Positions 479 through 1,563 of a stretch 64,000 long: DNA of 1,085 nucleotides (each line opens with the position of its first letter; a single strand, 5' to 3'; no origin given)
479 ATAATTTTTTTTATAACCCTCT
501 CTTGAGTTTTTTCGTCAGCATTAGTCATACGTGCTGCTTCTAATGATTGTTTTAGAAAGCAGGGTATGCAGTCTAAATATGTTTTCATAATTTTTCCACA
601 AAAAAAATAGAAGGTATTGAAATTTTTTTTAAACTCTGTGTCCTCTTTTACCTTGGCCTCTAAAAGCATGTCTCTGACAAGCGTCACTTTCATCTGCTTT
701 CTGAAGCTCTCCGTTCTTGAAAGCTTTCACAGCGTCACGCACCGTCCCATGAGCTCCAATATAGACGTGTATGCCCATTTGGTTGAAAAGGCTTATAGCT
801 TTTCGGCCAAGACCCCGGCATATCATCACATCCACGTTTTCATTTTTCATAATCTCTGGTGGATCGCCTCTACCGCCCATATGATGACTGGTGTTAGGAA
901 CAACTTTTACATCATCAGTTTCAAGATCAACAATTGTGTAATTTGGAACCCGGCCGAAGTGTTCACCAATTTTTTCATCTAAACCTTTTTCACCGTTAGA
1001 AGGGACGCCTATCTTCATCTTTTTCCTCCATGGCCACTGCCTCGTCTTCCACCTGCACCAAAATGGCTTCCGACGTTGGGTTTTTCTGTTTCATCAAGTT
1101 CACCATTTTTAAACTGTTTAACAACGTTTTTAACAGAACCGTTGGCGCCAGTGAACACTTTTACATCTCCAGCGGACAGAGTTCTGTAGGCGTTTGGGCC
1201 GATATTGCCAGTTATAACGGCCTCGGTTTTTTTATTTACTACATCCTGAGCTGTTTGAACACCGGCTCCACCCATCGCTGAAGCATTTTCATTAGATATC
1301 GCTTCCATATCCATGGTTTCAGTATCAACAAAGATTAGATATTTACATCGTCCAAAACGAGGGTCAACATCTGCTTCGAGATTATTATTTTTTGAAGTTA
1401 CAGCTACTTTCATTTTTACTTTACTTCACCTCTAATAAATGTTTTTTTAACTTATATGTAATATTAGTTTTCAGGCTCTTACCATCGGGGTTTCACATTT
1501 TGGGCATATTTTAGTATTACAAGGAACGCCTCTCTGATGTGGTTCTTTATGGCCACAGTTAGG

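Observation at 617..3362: Conserved but uncharacterised 'NifX-like x2 / DUF5320 x2 / Mrp-NBP35 / DUF134' operon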

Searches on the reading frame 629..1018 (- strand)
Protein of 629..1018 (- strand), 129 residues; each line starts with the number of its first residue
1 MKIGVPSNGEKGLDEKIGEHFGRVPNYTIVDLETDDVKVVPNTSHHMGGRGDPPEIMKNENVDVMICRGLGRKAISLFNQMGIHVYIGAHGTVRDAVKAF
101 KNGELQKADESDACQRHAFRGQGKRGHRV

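Call 3: search_protein_families(library=pfam, proteins=[window:629-1018:-], max_evalue=0.01)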
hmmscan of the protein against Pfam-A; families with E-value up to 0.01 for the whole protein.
window:629-1018:- (129 aa): 1 family
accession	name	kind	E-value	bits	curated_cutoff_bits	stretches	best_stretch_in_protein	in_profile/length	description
PF02579.22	Nitro_FeMo-Co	-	1e-22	80.6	26.3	1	14-101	2-93/94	Dinitrogenase iron-molybdenum cofactor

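Call 4: search_protein_families(library=ncbifam, proteins=[window:629-1018:-], max_evalue=0.01)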
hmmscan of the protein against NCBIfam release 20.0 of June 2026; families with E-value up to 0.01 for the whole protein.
window:629-1018:- (129 aa): 2 families
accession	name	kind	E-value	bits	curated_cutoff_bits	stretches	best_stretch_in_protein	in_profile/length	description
NF041136.1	MrpORP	equivalog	9.4e-12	44.9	450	1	2-104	266-364/365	iron-sulfur cluster carrier protein MrpORP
TIGR02940.1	anfO_nitrog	equivalog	0.0037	17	129.15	1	58-125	60-125/214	Fe-only nitrogenase accessory protein AnfO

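Call 45: search_solved_structures(query=window:629-1018:-, max_evalue=0.01, show_alignments=2)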
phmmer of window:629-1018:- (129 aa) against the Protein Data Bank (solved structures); distinct sequences matched with E-value up to 0.01: 6.
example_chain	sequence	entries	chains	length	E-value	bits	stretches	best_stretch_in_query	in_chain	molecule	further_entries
2yx6_A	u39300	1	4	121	2.9e-19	72.9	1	1-106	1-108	Hypothetical protein PH0822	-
1t3v_A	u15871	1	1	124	6.7e-17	65.3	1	2-110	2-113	conserved hypothetical protein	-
1o13_A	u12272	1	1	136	9e-17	64.8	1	2-110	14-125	probable NifB protein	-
1rdu_A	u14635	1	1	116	3.3e-11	46.8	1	2-107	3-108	conserved hypothetical protein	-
1eo1_A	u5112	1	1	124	7.6e-09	39.2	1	1-108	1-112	HYPOTHETICAL PROTEIN MTH1175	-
2wfb_A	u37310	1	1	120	8.9e-05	26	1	3-107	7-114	PUTATIVE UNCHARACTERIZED PROTEIN ORP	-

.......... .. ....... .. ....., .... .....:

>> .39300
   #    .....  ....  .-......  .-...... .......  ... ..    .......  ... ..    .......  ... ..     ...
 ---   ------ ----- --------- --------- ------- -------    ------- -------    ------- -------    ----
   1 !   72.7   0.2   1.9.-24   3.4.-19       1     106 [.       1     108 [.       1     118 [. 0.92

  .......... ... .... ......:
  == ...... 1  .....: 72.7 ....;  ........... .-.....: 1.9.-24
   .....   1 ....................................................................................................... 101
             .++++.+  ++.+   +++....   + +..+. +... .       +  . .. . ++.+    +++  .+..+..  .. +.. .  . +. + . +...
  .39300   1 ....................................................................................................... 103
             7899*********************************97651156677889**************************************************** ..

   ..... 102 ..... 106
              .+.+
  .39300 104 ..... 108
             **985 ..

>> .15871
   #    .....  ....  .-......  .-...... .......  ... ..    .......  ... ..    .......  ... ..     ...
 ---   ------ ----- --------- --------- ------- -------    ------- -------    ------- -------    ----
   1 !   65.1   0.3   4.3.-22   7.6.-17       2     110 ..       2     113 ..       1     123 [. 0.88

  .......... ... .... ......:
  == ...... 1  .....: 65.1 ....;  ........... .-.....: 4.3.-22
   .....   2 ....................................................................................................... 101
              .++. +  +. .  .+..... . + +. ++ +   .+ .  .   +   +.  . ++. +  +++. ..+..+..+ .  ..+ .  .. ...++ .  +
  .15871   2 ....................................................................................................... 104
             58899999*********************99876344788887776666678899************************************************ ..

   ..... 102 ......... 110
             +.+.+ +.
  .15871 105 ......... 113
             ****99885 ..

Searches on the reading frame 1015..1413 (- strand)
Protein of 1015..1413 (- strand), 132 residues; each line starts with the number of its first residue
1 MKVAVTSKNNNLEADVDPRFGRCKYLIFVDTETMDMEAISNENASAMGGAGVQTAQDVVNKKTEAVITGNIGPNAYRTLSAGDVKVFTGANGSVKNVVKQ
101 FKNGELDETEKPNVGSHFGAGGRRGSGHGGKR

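Call 3: search_protein_families(library=pfam, proteins=[window:1015-1413:-], max_evalue=0.01)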
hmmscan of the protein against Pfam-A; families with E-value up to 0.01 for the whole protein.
window:1015-1413:- (132 aa): 1 family
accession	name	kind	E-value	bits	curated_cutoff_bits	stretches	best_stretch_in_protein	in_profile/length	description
PF02579.22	Nitro_FeMo-Co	-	5e-21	75.2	26.3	1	13-102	2-93/94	Dinitrogenase iron-molybdenum cofactor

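Call 4: search_protein_families(library=ncbifam, proteins=[window:1015-1413:-], max_evalue=0.01)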
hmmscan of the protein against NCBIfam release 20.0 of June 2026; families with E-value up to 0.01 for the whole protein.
window:1015-1413:- (132 aa): 1 family
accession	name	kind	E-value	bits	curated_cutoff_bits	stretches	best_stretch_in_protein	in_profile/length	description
NF041136.1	MrpORP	equivalog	1.8e-08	34.1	450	1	1-105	265-364/365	iron-sulfur cluster carrier protein MrpORP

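Call 46: search_solved_structures(query=window:1015-1413:-, max_evalue=0.01, show_alignments=2)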
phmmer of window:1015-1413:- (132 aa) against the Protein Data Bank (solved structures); distinct sequences matched with E-value up to 0.01: 6.
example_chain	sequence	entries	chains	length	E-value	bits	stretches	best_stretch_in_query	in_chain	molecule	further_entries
1eo1_A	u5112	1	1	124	9.4e-19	71.3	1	1-115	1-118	HYPOTHETICAL PROTEIN MTH1175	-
1rdu_A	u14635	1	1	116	5.8e-17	65.5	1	2-109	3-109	conserved hypothetical protein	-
2wfb_A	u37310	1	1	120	1.1e-14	58.1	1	2-113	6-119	PUTATIVE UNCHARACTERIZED PROTEIN ORP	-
1t3v_A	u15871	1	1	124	4e-09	40.2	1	6-110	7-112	conserved hypothetical protein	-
1o13_A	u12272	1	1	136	5.5e-09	39.8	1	6-110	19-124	probable NifB protein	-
2yx6_A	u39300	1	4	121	9.8e-07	32.5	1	1-106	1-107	Hypothetical protein PH0822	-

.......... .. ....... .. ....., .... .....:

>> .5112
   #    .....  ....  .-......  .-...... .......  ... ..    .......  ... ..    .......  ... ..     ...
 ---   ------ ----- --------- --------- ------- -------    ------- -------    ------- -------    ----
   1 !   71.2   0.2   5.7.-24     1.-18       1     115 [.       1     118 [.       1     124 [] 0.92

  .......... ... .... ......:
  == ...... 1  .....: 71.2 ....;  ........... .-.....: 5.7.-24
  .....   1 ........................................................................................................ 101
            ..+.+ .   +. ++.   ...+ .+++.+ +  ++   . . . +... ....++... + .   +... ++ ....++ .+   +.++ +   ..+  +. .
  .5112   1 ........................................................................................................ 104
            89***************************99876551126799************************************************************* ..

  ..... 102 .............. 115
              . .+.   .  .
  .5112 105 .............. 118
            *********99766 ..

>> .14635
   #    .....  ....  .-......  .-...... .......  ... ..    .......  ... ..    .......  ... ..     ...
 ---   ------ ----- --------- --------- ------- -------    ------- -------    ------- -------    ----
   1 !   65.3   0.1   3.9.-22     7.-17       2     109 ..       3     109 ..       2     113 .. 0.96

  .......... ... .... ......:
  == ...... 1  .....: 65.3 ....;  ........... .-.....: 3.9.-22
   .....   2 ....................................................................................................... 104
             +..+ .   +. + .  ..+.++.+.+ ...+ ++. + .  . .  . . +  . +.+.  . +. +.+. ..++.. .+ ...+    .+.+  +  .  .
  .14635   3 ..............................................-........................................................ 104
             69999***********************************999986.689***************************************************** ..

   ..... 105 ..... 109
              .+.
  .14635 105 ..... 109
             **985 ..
